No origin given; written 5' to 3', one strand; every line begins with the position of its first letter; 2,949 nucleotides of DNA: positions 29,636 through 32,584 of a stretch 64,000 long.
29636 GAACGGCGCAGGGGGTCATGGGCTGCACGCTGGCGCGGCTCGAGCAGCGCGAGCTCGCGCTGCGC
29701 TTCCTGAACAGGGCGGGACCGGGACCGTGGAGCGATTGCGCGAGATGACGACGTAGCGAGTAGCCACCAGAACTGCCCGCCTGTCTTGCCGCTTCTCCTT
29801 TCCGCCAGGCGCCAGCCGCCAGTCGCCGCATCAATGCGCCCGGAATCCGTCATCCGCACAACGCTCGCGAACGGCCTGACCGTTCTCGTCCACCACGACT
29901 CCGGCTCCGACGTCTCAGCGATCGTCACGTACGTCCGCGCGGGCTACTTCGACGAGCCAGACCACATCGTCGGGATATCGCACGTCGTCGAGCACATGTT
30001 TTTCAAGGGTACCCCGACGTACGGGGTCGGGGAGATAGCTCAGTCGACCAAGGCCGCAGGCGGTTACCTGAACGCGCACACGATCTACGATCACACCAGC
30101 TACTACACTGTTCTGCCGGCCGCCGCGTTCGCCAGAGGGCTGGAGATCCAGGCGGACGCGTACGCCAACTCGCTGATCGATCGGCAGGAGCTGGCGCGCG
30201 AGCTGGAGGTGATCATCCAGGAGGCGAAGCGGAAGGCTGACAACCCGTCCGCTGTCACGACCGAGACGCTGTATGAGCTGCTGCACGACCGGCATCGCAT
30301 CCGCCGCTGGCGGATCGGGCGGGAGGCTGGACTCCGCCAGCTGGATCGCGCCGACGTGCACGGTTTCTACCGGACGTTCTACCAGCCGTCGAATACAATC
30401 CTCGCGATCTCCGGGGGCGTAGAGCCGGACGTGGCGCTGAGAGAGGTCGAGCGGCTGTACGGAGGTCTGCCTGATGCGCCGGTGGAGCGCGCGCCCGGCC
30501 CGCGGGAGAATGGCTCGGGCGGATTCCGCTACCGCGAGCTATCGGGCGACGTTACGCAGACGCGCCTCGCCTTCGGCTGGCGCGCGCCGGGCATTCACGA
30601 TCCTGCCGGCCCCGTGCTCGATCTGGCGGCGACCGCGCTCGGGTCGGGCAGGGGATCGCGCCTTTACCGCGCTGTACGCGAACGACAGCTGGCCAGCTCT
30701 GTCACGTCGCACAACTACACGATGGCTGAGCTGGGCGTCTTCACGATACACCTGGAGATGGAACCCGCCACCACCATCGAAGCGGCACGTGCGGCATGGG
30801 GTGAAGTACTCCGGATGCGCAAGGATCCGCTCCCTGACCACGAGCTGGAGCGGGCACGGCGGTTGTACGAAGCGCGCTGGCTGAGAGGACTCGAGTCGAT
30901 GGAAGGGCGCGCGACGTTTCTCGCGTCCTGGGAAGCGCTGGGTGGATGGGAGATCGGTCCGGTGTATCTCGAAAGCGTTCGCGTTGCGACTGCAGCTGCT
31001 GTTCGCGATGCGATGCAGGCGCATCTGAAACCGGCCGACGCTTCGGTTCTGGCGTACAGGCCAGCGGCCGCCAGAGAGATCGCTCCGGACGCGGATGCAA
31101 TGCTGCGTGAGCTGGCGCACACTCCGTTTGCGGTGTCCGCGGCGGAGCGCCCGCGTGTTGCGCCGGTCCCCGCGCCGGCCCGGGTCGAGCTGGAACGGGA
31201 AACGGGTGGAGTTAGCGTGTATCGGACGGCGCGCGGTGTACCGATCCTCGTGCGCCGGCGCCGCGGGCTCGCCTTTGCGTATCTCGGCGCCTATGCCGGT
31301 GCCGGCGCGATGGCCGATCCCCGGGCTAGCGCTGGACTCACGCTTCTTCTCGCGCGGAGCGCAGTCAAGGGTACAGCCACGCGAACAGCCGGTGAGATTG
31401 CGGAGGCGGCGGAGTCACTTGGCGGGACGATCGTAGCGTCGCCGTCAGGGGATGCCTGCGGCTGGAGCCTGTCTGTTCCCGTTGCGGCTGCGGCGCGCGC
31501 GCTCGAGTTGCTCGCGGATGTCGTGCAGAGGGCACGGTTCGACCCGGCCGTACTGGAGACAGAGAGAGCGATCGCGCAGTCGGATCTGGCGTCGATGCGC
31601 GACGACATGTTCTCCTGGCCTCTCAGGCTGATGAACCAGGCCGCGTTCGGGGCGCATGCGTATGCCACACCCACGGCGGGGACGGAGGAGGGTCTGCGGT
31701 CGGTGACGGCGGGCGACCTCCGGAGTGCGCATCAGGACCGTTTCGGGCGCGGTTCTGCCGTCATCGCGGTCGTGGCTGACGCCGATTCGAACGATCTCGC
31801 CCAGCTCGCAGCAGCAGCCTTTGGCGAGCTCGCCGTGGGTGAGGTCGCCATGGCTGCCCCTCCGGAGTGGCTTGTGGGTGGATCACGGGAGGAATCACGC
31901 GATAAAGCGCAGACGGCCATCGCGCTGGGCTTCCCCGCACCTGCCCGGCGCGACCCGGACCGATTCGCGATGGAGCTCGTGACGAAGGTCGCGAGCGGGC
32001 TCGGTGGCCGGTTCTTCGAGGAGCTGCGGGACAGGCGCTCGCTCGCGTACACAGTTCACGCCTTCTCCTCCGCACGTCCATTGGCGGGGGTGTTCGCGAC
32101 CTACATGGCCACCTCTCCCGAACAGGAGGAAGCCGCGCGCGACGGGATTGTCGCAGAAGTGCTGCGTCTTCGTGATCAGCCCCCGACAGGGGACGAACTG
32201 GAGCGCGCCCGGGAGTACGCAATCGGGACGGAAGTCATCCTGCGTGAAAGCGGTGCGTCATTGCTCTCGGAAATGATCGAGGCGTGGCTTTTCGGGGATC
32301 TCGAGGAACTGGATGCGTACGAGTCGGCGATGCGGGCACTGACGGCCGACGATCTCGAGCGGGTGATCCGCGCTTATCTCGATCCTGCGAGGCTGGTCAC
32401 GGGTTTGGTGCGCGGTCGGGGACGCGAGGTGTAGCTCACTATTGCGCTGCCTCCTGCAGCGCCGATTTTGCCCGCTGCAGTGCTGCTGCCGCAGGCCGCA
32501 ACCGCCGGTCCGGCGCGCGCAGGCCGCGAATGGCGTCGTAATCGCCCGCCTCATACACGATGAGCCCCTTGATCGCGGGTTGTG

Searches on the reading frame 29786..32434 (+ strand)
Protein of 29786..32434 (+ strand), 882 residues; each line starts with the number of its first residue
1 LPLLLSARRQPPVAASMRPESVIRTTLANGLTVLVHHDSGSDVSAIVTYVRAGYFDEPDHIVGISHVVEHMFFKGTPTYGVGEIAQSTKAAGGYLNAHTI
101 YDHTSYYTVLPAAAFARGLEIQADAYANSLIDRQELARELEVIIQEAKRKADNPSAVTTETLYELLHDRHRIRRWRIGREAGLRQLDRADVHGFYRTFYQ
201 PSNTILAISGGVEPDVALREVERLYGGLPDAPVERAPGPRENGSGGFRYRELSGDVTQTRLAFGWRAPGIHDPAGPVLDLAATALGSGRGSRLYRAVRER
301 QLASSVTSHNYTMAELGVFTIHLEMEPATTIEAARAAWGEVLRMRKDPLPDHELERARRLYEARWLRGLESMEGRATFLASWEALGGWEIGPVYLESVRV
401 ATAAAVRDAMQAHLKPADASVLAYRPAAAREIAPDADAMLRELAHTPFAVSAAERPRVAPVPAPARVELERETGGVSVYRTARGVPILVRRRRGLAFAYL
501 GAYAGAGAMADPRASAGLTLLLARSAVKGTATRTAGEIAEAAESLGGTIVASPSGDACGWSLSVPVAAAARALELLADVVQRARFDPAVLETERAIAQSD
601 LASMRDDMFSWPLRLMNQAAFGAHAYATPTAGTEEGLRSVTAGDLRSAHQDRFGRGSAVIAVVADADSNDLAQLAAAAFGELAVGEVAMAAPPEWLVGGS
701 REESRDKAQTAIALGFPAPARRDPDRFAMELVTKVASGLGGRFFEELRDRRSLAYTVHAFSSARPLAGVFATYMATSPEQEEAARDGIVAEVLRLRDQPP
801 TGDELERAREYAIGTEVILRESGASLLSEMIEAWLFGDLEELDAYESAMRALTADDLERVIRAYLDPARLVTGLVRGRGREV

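Call 75: search_protein_families(library=pfam, proteins=[window:29786-32434:+], max_evalue=0.00001)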
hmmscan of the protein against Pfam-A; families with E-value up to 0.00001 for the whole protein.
window:29786-32434:+ (882 aa): 2 families
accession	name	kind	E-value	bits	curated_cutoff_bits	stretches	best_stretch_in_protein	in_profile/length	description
PF05193.26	Peptidase_M16_C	-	2.4e-55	187.7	23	2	186-359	2-179/181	Peptidase M16 inactive domain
PF00675.25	Peptidase_M16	-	3.4e-40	137.8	22.3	2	33-164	2-133/149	Insulinase (Peptidase family M16)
